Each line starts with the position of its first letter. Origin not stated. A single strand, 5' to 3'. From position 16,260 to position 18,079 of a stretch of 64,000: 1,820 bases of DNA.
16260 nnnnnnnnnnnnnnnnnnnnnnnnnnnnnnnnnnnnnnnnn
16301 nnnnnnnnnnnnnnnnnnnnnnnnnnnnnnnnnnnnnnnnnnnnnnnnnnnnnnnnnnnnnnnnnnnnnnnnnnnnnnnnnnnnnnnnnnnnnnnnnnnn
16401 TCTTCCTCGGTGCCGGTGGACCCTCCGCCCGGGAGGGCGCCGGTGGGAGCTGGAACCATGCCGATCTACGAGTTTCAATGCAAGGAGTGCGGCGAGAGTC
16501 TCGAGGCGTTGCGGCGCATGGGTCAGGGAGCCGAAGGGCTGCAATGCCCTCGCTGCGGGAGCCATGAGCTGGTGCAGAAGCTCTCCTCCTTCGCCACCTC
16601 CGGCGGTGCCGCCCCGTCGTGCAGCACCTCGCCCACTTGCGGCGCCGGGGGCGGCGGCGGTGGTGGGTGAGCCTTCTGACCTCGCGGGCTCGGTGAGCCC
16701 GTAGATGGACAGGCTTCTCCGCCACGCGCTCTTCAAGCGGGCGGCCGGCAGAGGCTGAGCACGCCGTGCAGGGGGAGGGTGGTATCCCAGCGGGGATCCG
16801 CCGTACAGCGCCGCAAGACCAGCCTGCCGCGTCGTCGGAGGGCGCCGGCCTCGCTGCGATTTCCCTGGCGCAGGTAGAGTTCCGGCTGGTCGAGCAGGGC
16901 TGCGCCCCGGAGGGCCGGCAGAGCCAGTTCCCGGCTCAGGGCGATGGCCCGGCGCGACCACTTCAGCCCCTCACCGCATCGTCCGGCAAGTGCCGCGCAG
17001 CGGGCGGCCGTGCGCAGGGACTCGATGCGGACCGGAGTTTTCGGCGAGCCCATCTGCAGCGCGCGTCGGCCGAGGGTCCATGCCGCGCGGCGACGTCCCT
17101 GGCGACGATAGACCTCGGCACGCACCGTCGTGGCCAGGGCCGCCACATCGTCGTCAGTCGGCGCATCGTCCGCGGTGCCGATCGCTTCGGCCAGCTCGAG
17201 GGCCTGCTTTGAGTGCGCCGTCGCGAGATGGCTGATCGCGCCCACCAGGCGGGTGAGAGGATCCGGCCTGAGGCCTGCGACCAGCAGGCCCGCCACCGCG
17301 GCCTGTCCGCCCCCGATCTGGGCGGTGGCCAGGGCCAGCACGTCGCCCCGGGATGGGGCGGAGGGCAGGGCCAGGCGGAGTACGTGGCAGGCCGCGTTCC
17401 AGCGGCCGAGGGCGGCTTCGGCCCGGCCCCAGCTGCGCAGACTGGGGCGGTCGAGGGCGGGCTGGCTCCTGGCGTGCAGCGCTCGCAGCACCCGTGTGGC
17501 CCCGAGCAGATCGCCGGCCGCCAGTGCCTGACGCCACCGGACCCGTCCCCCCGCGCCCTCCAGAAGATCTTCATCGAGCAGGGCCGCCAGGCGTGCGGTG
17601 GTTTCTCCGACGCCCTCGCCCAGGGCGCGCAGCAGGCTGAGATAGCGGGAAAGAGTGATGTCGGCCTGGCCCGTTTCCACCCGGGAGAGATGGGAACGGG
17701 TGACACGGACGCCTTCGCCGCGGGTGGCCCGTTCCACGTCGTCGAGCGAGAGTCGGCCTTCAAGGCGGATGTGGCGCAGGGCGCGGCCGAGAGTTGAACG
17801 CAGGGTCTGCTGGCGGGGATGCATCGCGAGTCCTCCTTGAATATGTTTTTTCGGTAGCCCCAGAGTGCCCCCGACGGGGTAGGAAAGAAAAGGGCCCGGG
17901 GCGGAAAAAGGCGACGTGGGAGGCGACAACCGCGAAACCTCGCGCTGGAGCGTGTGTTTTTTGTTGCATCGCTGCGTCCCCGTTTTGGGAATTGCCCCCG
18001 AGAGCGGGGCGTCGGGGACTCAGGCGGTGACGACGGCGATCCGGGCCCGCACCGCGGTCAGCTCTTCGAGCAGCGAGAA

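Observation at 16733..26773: ~10 kb block of uncharacterised kinase/pseudokinase signalling genes wedged between core translation loci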

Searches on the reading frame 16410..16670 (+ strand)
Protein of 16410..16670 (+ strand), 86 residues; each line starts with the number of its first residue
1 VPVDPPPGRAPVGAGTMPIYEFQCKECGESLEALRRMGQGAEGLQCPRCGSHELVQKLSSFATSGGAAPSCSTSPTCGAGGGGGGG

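Call 5: search_protein_families(library=pfam, max_evalue=0.01, proteins=[window:16410-16670:+])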
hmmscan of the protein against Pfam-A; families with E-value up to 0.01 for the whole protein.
window:16410-16670:+ (86 aa): 9 families
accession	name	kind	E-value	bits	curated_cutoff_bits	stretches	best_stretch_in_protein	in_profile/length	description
PF09723.15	Zn_ribbon_8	-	5.9e-14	52.3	34.4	1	17-56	1-39/41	Zinc ribbon domain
PF19134.6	DUF5817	-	0.00035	20.9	31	1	24-64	6-42/57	Domain of unknown function (DUF5817)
PF08271.17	Zn_Ribbon_TF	-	0.0018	18.2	29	0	45-55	2-12/43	TFIIB zinc-binding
PF23165.1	zf-C2H2_FBX41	-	0.0033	17.3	24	0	45-53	4-12/30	F-box only protein 41 C2H2 zinc finger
PF12773.13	DZR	-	0.0056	17.3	27.3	1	22-52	13-33/45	Double zinc ribbon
PF01155.25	HypA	-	0.0056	17.1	28.9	1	21-54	70-97/112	Hydrogenase/urease nickel incorporation, metallochaperone, hypA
PF23451.1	Zn_ribbon_PaaD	-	0.0071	16.4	27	0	38-56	9-27/53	PaaD zinc beta ribbon domain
PF10892.13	DUF2688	-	0.008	16.1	25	0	22-45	8-31/56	Protein of unknown function (DUF2688)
PF18439.7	zf_UBZ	-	0.0098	16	25.6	0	44-52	3-11/32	Ubiquitin-Binding Zinc Finger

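Call 9: search_protein_families(library=ncbifam, max_evalue=0.01, proteins=[window:16458-16667:+])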
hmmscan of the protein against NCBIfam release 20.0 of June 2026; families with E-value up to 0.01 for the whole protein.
window:16458-16667:+ (70 aa): 3 families
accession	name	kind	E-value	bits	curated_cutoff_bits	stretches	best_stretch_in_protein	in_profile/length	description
TIGR02605.1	CxxC_CxxC_SSSS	subfamily_domain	1.1e-16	60.7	31.3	1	1-50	1-51/52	FmdB family zinc ribbon protein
NF053663.1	RPWMISH_prot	domain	1.4e-08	35.5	120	1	1-36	1-35/115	RPWMISH domain-containing protein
NF045720.1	rubredox_RCKP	subfamily_domain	0.0051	16.4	45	0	6-17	4-15/34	RCKP-type rubredoxin-like domain-containing protein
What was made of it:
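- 16458..16670 (+): A: FmdB-family zinc-ribbon protein, 70 aa. Probably not part of either module. PF09723 52.3 bits and TIGR02605 60.7 bits (calls 5, 9).
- Checked: A, 16458-16670 (+), 70 aa. FmdB zinc ribbon: PF09723 52 bits, TIGR02605 60.7 bits against a cutoff of 31.3 (calls 5, 9).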

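Call 36: search_protein_families(library=padloc, max_evalue=0.001, proteins=[window:16458-16667:+])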
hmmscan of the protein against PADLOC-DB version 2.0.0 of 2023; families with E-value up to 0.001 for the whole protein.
window:16458-16667:+ (70 aa): 0 families

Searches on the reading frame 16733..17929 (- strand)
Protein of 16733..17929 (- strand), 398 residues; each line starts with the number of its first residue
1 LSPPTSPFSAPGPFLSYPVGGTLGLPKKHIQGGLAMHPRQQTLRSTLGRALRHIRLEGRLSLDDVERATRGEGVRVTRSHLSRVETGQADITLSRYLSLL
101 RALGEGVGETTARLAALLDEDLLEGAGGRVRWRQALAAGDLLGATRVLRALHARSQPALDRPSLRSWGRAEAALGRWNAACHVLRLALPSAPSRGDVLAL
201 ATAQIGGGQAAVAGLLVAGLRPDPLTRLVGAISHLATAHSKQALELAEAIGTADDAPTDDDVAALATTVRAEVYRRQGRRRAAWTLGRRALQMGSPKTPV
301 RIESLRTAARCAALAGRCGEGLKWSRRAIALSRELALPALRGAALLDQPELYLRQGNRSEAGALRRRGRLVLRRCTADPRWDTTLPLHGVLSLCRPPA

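Call 5: search_protein_families(library=pfam, max_evalue=0.01, proteins=[window:16733-17929:-])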
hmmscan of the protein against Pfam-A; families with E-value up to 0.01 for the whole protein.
window:16733-17929:- (398 aa): 3 families
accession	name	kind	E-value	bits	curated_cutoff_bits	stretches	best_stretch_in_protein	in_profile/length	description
PF13560.12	HTH_31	-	4e-06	27.5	27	1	47-106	2-57/64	Helix-turn-helix domain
PF01381.28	HTH_3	-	0.00039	20.8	23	1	51-105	1-50/55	Helix-turn-helix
PF13424.12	TPR_12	-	0.0042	17.7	30.1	1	264-334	4-77/77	Tetratricopeptide repeat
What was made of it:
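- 16733..17824 (-): B: XRE-type HTH regulator with a TPR-like C-terminal region, 363 aa, co-directional with and downstream of C. A facultative member of the C-D module. HTH_31 27.5 bits against a cutoff of 27; TPR_12 weak (call 5).
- Checked: B, 17824-16733 (-), 363 aa. HTH_31 27.5 bits against a cutoff of 27, plus a weak TPR_12 hit (call 5).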

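Call 9: search_protein_families(library=ncbifam, max_evalue=0.01, proteins=[window:16736-17824:-])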
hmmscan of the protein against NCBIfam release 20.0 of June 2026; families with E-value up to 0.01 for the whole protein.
window:16736-17824:- (363 aa): 0 families

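Call 36: search_protein_families(library=padloc, max_evalue=0.001, proteins=[window:16736-17824:-])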
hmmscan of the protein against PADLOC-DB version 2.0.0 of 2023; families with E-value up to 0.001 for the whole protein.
window:16736-17824:- (363 aa): 0 families
